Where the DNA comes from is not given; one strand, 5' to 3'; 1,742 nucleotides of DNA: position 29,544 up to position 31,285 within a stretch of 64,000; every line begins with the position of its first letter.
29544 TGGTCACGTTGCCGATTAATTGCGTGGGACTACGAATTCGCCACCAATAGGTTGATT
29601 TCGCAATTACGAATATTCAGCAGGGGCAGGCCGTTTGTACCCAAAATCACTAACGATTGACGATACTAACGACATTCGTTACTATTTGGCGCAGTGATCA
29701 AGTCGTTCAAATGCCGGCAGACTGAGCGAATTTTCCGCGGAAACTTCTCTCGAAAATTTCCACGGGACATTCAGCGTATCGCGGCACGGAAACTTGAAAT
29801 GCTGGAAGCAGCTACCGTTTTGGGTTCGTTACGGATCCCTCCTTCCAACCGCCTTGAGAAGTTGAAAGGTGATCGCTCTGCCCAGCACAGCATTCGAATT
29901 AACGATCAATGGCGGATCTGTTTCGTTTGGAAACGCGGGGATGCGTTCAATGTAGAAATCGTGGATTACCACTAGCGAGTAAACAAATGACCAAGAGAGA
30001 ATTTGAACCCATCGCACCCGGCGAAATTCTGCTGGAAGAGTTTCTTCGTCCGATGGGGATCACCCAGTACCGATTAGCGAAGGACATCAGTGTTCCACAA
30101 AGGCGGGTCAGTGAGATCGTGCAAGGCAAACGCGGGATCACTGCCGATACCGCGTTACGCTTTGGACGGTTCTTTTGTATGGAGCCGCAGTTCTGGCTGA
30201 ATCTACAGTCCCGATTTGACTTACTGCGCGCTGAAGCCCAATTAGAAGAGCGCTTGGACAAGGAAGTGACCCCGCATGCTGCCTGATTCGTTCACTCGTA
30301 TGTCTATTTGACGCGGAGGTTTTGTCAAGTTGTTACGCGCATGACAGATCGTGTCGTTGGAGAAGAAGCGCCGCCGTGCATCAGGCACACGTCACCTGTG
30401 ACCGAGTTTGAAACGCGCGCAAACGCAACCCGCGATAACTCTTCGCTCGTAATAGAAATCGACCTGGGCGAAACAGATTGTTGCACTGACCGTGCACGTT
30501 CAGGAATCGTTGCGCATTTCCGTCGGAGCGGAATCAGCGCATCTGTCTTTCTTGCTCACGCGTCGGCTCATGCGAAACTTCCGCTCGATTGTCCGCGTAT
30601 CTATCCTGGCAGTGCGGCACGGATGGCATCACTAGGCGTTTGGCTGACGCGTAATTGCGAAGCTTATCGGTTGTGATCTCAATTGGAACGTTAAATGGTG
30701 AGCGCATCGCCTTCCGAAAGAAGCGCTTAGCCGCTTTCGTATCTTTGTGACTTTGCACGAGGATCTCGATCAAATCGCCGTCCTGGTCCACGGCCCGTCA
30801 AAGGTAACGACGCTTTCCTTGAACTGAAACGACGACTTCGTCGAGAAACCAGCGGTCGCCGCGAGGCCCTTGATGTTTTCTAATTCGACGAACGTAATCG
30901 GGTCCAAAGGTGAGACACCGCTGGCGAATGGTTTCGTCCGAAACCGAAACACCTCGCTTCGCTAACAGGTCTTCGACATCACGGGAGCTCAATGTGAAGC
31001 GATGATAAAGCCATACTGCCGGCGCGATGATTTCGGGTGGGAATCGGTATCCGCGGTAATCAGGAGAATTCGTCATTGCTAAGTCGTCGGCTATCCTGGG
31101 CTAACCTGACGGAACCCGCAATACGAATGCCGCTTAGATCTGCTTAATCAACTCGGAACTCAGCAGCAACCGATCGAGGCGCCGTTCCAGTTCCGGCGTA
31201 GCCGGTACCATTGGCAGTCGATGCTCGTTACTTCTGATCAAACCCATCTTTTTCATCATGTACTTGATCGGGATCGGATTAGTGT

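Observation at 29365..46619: ~17 kb tRNA-Val(CAC)-integrated genomic island with intact att repeats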

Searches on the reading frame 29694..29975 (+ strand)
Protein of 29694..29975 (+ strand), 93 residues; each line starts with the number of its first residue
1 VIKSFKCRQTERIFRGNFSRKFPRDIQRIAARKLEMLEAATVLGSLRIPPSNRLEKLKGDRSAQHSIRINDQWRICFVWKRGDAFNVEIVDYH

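Call 7: search_protein_families(library=pfam, proteins=[window:29694-29975:+], max_evalue=0.01)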
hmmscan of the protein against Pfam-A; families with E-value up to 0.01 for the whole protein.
window:29694-29975:+ (93 aa): 1 family
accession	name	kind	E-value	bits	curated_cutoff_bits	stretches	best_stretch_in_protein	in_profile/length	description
PF05015.19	HigB-like_toxin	-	6.4e-18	65.5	27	1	3-93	1-91/91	RelE-like toxin of type II toxin-antitoxin system HigB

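Call 16: find_encoding_contigs(protein=window:29694-29975:+, flank=10000, max_places=10)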
Protein window:29694-29975:+ (93 aa): no gene with exactly this product is on record in the collection.

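Call 99: search_protein_families(library=ncbifam, proteins=[window:29694-29975:+], max_evalue=0.00001)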
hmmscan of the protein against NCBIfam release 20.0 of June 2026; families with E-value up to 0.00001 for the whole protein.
window:29694-29975:+ (93 aa): 0 families

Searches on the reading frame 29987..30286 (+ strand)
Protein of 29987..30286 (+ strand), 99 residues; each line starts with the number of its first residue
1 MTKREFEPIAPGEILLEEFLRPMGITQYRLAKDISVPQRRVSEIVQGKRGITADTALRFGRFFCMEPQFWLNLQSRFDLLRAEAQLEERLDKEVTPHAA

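Call 99: search_protein_families(library=ncbifam, proteins=[window:29987-30286:+], max_evalue=0.00001)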
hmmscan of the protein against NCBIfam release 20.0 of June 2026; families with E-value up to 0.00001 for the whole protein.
window:29987-30286:+ (99 aa): 1 family
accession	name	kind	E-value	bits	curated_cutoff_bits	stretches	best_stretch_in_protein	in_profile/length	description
TIGR02607.1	antidote_HigA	equivalog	5.7e-30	103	47.7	1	6-84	2-80/81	HigA family addiction module antitoxin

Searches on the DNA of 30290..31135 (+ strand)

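Call 67: search_dna_similar(query=window:30290-31135:+, collection=plasmids, mode=distant, max_rows=8)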
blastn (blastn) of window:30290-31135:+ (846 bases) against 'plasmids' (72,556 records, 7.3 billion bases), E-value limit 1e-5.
Records with a match: 40; places in all: 62; records where one place covers at least 80% of the query: 0.
Best place of each record, by identity: 80-90% 5; 60-80% 35.
By first word of the organism name: Streptomyces 13; Agrobacterium 5; Shinella 4; Rhizobium 3; Pseudorhizobium 3; Sphingobium 2; Massilia 2; Mesorhizobium 2; Variovorax 1; Sphingomonas 1; and 4 more.
By predicted mobility (MOB-suite, as given by PLSDB): non-mobilizable 17; mobilizable 13; conjugative 10.
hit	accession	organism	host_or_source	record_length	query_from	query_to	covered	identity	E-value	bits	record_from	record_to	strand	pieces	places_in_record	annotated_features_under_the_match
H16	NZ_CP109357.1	Streptomyces sp. NBC_01562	-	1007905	416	571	18%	69.4%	3e-6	61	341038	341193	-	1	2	record has no annotation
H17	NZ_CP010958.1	Sphingobium sp. YBL2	cell culture,soil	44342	422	574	18%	70.8%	2e-8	69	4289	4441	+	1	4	none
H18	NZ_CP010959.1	Sphingobium sp. YBL2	cell culture,soil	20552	422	574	18%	70.8%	2e-8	69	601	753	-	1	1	IS6 family transposase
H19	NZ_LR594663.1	Variovorax sp. RA8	Riverbed sediment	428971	422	574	18%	70.8%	2e-8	69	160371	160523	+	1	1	IS6 family transposase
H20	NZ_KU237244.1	Sphingomonas sp. SH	French soil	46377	422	574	18%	70.8%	2e-8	69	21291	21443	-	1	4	IS6 family transposase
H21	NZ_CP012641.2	Massilia sp. WG5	cell culture,soil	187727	422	574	18%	70.1%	2e-7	64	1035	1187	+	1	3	IS6 family transposase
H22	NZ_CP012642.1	Massilia sp. WG5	cell culture,soil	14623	422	574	18%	70.1%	2e-7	64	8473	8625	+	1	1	none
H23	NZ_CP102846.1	Microvirga terrae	soil,soil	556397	422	571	18%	69.3%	2e-7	64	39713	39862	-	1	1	IS6 family transposase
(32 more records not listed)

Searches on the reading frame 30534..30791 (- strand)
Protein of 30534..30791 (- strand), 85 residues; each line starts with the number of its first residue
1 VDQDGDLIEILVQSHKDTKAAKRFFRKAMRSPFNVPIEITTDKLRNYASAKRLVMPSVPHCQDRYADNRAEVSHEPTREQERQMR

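Call 20: search_protein_families(library=ncbifam, proteins=[window:30534-30791:-], max_evalue=0.001)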
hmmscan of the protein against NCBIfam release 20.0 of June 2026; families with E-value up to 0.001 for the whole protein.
window:30534-30791:- (85 aa): 1 family
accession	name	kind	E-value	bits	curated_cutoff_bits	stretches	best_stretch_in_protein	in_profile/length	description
NF033587.1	transpos_IS6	equivalog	1.4e-15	57.5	125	1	2-85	91-179/202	IS6 family transposase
